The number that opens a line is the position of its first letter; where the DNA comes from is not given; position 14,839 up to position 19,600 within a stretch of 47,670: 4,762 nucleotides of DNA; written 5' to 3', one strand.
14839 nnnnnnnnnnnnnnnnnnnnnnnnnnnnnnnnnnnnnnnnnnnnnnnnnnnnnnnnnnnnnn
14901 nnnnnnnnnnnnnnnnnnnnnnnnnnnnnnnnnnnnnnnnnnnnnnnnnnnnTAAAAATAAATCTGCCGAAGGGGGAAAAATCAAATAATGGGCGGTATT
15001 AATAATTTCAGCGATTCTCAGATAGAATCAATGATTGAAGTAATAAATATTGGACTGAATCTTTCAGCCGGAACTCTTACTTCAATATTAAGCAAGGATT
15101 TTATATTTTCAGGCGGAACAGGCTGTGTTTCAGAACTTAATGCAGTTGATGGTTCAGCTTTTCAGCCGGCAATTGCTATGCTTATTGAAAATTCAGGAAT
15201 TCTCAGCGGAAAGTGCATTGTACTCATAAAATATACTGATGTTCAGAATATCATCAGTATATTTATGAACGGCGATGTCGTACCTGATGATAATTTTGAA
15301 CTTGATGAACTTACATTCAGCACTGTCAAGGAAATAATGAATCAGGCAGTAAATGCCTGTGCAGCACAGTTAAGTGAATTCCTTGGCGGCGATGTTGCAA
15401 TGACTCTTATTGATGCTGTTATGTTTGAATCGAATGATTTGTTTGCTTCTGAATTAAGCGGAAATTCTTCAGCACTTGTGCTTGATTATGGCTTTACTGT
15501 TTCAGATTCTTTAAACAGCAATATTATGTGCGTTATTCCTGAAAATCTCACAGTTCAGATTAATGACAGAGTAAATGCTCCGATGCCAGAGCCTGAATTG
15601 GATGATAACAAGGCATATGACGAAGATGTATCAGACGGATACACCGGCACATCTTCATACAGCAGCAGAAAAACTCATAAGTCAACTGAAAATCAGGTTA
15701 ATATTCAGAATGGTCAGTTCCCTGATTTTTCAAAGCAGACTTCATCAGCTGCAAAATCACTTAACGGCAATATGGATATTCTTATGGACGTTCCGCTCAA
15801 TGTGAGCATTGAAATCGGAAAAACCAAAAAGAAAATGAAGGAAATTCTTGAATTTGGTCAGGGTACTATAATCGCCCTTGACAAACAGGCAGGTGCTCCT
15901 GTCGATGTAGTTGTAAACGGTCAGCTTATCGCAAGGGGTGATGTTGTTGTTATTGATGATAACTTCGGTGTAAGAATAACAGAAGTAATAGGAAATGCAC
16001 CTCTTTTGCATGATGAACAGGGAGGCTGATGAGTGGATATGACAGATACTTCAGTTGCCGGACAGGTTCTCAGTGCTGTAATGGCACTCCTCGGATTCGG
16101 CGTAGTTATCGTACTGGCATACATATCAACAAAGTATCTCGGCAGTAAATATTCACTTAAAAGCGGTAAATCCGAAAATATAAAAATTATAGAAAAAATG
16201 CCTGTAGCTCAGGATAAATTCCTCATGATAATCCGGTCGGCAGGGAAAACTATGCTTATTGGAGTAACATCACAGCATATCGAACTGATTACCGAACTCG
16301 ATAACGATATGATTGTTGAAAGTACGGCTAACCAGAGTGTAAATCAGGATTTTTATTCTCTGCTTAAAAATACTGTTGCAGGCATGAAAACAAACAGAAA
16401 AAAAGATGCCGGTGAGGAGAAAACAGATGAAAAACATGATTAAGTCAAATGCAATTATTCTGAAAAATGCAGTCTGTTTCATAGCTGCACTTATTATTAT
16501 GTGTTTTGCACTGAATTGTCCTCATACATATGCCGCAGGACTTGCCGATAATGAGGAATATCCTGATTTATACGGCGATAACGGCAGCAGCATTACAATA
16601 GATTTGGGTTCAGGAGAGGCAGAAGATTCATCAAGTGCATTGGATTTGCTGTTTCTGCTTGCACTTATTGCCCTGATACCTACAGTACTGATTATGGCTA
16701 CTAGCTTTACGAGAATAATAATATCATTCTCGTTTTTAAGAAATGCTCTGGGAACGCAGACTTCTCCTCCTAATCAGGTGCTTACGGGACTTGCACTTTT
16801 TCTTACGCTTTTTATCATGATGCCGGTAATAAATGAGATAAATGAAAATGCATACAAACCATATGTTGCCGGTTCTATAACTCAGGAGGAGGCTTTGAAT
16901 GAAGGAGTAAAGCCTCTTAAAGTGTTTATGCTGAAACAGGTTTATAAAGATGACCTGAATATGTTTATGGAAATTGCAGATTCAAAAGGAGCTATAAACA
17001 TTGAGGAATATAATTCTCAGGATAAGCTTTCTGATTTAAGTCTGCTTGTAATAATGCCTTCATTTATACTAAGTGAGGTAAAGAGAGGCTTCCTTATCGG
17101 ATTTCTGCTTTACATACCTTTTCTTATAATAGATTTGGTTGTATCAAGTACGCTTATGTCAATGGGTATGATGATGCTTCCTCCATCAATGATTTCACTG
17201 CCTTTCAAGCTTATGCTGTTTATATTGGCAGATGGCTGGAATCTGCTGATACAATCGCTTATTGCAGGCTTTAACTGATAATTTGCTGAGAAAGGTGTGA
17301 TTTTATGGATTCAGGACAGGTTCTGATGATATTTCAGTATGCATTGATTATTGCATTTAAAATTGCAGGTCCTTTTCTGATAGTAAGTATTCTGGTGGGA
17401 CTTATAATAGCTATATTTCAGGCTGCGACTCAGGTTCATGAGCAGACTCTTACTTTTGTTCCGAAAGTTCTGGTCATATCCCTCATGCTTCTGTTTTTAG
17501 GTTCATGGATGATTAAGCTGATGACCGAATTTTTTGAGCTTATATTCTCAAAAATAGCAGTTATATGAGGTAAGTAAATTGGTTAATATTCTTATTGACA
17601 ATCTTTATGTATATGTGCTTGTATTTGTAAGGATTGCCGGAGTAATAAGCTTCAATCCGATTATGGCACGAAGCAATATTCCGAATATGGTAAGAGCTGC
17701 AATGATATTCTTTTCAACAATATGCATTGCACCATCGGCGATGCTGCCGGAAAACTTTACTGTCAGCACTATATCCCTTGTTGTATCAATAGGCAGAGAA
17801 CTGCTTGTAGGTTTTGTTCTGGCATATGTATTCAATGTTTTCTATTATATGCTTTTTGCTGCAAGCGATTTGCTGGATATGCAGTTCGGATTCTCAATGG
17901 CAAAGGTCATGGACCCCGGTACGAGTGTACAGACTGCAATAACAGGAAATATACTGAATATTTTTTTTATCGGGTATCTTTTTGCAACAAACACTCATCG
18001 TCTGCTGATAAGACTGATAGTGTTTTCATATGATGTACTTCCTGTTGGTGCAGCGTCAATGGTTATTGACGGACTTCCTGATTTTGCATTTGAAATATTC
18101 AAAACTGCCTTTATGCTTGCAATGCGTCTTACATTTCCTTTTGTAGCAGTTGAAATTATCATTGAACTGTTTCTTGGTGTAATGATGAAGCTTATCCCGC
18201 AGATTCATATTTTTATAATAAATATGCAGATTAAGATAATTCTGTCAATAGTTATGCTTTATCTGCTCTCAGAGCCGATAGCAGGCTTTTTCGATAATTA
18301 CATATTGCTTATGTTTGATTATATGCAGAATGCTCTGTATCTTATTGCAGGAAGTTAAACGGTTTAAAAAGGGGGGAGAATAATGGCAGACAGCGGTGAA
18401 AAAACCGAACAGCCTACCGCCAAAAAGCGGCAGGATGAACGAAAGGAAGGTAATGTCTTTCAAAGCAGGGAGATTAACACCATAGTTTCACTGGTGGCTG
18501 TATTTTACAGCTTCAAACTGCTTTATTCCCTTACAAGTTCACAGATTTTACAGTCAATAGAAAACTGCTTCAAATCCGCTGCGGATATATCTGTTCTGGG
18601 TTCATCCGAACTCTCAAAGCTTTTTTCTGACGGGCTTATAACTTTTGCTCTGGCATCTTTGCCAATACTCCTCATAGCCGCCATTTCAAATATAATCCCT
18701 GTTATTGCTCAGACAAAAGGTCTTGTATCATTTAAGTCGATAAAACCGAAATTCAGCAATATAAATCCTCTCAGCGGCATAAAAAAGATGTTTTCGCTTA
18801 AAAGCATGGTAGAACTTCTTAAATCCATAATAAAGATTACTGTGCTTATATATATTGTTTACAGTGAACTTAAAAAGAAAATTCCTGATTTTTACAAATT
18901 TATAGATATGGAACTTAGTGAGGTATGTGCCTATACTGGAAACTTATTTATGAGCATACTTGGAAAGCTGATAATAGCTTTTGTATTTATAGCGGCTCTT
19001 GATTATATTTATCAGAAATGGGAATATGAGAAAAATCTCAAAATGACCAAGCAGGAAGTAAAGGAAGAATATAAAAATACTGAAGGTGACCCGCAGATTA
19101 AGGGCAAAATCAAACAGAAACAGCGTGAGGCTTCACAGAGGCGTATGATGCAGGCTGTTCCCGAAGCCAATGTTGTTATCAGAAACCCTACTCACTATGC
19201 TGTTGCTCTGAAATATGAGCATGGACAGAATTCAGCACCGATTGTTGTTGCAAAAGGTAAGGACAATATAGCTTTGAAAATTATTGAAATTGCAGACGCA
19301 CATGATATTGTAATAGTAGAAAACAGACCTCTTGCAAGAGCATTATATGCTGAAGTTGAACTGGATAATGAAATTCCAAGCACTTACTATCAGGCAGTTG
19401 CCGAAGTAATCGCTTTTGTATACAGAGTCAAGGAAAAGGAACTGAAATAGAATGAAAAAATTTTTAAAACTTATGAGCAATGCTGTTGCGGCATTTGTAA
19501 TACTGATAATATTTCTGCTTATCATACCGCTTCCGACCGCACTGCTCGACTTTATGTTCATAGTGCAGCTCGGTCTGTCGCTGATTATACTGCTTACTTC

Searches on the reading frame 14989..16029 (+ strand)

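Call 25: search_protein_families(library=pfam, proteins=[window:14989-16029:+], max_evalue=0.001)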
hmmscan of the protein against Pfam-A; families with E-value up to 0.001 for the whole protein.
window:14989-16029:+ (346 aa): 1 family
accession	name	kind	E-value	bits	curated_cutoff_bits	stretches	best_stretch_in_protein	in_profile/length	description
PF01052.25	FliMN_C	-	7e-23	80.8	23.8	1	265-334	3-72/73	Type III flagellar switch regulator (C-ring) FliN C-term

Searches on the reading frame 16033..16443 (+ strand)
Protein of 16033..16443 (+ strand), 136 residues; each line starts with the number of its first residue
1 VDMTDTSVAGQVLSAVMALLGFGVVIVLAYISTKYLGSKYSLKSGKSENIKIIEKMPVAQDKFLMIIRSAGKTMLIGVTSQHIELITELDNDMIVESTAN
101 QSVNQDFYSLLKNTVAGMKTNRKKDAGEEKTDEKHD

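Call 25: search_protein_families(library=pfam, proteins=[window:16033-16443:+], max_evalue=0.001)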
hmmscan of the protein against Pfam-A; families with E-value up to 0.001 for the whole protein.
window:16033-16443:+ (136 aa): 1 family
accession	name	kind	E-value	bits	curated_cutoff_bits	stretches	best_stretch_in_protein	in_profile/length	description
PF04347.18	FliO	-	1.8e-14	54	22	1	38-114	10-89/91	Flagellar biosynthesis protein, FliO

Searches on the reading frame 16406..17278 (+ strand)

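Call 25: search_protein_families(library=pfam, proteins=[window:16406-17278:+], max_evalue=0.001)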
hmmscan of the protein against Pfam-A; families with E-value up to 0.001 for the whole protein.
window:16406-17278:+ (290 aa): 1 family
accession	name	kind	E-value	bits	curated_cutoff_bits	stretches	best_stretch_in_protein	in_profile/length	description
PF00813.25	FliP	-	2.6e-78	262.8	26.9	1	84-285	1-191/191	FliP family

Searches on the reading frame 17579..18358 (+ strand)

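Call 25: search_protein_families(library=pfam, proteins=[window:17579-18358:+], max_evalue=0.001)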
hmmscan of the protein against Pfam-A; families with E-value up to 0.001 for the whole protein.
window:17579-18358:+ (259 aa): 1 family
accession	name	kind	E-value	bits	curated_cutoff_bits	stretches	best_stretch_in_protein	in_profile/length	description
PF01311.25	Bac_export_1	-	1.7e-49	168.9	27.8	1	10-242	2-227/230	Bacterial export proteins, family 1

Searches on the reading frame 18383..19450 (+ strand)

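Call 5: search_protein_families(library=pfam, proteins=[window:18383-19450:+], max_evalue=0.001)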
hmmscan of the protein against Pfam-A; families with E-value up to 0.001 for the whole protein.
window:18383-19450:+ (355 aa): 1 family
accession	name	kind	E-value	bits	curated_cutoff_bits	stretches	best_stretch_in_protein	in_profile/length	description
PF01312.24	Bac_export_2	-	1.3e-129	432.6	24.4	1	5-346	1-335/335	FlhB HrpN YscU SpaS Family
